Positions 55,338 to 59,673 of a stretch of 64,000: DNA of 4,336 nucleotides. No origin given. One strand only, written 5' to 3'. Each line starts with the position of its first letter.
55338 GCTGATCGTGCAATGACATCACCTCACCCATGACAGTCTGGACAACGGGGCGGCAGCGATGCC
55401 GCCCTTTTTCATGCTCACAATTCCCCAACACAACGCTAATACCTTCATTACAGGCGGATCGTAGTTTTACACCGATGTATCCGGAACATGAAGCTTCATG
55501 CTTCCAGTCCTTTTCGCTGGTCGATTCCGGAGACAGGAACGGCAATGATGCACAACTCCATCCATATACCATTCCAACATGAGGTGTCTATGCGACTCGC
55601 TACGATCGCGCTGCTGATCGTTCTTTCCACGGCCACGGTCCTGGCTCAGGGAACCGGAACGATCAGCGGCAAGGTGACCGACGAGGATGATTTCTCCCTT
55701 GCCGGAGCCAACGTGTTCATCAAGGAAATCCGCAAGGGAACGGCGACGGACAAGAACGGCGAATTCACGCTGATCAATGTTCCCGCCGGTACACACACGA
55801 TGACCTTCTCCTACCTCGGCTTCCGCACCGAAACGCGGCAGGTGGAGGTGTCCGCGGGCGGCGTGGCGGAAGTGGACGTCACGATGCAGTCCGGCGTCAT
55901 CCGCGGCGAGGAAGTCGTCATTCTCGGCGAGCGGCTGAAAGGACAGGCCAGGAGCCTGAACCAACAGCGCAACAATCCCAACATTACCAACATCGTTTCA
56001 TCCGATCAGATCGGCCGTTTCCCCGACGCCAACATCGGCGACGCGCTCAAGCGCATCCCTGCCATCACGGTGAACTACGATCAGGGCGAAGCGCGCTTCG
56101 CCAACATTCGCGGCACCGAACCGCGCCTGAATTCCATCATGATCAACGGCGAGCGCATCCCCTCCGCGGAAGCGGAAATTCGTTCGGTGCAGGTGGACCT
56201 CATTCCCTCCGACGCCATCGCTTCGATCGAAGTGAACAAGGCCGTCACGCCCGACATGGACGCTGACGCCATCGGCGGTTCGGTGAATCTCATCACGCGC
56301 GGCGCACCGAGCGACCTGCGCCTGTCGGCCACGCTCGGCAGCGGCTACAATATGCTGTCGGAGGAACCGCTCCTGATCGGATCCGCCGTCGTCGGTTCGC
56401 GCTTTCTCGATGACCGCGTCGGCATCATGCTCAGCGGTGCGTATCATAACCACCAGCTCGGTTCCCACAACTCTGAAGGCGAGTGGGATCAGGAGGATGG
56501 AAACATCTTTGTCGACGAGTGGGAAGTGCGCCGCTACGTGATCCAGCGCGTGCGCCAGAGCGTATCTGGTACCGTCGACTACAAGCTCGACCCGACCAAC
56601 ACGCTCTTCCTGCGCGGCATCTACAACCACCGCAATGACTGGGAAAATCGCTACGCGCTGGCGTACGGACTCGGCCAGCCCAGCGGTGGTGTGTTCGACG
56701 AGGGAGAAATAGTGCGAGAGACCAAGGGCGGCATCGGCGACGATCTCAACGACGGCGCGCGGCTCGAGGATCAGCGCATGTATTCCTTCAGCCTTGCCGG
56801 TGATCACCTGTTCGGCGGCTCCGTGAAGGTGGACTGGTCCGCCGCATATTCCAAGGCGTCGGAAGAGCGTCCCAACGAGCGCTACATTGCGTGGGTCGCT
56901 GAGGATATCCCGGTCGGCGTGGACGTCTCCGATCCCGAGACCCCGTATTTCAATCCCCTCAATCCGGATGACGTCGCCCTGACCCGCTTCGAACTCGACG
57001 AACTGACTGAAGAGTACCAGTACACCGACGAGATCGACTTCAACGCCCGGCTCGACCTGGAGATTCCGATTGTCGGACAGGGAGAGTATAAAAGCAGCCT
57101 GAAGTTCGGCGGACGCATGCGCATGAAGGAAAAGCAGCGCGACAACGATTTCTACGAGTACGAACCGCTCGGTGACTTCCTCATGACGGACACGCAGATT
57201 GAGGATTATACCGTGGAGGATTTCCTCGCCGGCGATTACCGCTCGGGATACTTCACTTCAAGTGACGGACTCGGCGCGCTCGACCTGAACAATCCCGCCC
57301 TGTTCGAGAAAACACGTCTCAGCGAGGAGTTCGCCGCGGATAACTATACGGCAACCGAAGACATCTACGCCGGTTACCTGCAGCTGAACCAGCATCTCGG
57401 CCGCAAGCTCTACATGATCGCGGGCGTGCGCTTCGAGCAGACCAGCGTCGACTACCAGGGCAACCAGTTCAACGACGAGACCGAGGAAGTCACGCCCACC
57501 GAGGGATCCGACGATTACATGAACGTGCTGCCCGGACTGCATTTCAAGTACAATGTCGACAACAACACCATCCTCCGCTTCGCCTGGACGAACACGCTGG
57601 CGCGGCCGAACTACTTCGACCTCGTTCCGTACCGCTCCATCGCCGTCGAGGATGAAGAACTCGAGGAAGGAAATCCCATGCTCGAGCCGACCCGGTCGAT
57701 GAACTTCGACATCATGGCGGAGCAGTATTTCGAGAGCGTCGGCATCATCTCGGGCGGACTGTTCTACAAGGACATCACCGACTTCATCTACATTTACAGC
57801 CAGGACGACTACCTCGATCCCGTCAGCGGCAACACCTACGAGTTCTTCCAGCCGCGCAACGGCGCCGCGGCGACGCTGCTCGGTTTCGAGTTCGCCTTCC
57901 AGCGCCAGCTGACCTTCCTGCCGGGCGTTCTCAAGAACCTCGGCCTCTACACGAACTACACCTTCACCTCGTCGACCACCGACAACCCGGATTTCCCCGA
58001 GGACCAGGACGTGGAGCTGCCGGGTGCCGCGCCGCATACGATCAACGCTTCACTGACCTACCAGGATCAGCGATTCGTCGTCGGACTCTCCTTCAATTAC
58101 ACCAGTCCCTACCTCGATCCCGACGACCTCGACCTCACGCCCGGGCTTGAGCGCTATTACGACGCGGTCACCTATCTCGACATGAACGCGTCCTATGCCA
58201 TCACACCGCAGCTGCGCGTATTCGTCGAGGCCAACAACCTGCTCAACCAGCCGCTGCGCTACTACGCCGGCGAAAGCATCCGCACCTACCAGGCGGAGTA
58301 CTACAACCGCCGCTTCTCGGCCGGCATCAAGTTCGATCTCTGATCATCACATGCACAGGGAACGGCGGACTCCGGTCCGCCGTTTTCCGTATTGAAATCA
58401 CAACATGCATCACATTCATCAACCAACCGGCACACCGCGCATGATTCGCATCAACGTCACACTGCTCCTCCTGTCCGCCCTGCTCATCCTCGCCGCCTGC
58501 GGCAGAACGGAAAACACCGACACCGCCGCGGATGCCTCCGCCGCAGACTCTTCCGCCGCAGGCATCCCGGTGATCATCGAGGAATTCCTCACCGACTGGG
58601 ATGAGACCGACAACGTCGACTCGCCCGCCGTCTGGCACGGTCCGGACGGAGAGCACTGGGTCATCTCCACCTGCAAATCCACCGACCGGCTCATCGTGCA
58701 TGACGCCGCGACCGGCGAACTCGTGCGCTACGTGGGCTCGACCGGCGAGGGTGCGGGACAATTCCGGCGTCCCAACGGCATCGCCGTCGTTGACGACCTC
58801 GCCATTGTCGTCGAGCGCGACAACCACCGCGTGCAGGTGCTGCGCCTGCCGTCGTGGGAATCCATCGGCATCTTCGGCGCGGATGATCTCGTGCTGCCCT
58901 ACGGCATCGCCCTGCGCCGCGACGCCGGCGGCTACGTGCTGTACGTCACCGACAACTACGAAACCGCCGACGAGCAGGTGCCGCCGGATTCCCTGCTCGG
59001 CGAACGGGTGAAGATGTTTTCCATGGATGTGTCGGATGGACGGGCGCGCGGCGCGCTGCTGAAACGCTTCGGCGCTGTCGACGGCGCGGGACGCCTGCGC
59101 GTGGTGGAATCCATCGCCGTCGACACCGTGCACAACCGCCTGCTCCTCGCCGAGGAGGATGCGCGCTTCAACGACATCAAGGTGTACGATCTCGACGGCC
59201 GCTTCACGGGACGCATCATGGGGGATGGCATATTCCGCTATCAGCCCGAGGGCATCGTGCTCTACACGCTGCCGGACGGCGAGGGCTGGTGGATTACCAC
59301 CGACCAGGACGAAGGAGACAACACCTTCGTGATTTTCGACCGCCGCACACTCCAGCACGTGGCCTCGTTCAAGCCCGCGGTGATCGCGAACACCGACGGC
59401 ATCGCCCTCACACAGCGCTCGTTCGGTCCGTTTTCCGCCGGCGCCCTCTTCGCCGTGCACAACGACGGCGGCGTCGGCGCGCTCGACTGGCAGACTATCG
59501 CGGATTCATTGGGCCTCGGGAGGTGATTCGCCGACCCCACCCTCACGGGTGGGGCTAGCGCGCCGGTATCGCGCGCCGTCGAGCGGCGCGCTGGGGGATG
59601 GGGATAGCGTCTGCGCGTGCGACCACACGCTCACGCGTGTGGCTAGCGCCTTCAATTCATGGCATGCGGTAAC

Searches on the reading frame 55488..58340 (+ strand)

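Call 44: search_protein_families(library=ncbifam, proteins=[window:55488-58340:+], max_evalue=0.00001)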
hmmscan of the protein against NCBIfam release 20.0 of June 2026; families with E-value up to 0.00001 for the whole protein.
window:55488-58340:+ (951 aa): 11 families
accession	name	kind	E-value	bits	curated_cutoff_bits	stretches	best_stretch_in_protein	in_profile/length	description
TIGR01782.1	TonB-Xanth-Caul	subfamily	7.1e-156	520.9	310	1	151-950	11-867/868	TonB-dependent receptor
TIGR04056.1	OMP_RagA_SusC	subfamily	1.9e-17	62.9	368.25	1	58-209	2-144/981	SusC/RagA family TonB-linked outer membrane protein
TIGR01786.1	TonB-hemlactrns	subfamily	1.8e-14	53.1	323.75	1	519-942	332-703/719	TonB-dependent hemoglobin/transferrin/lactoferrin family receptor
NF010038.0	PRK13513.1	equivalog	3.4e-13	49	942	1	162-319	51-214/659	ligand-gated channel protein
TIGR01785.1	TonB-hemin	subfamily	1.3e-12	47.1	316.85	2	617-932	353-661/677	TonB-dependent heme/hemoglobin receptor family protein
NF007926.1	PRK10641.1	equivalog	1.5e-11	43.6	836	1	167-285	48-168/617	TonB-dependent vitamin B12 receptor BtuB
NF010010.0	PRK13483.1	equivalog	9.9e-11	40.3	927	1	158-279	44-175/660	ligand-gated channel protein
NF007478.2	PRK10064.1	equivalog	1.1e-10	40.5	745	1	161-272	45-159/663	catecholate siderophore receptor CirA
NF052345.1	S_layer_anammox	exception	7.4e-10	36.9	1400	1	48-137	1303-1395/1596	Kustd1514 family S-layer glycoprotein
TIGR01779.1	TonB-B12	equivalog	2.7e-09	36.2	599.7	0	167-285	49-170/614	TonB-dependent vitamin B12 receptor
NF010011.0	PRK13484.1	equivalog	1.9e-07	29.8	1197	1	158-275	42-163/682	IreA family TonB-dependent siderophore receptor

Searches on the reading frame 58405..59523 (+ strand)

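Call 44: search_protein_families(library=ncbifam, proteins=[window:58405-59523:+], max_evalue=0.00001)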
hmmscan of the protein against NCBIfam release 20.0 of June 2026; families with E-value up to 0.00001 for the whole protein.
window:58405-59523:+ (373 aa): 1 family
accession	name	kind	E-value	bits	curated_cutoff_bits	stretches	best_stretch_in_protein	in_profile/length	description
NF035926.1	scyF_NHL_VPEP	equivalog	1.3e-09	37.7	350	1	90-147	169-227/376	scytonemin biosynthesis PEP-CTERM protein ScyF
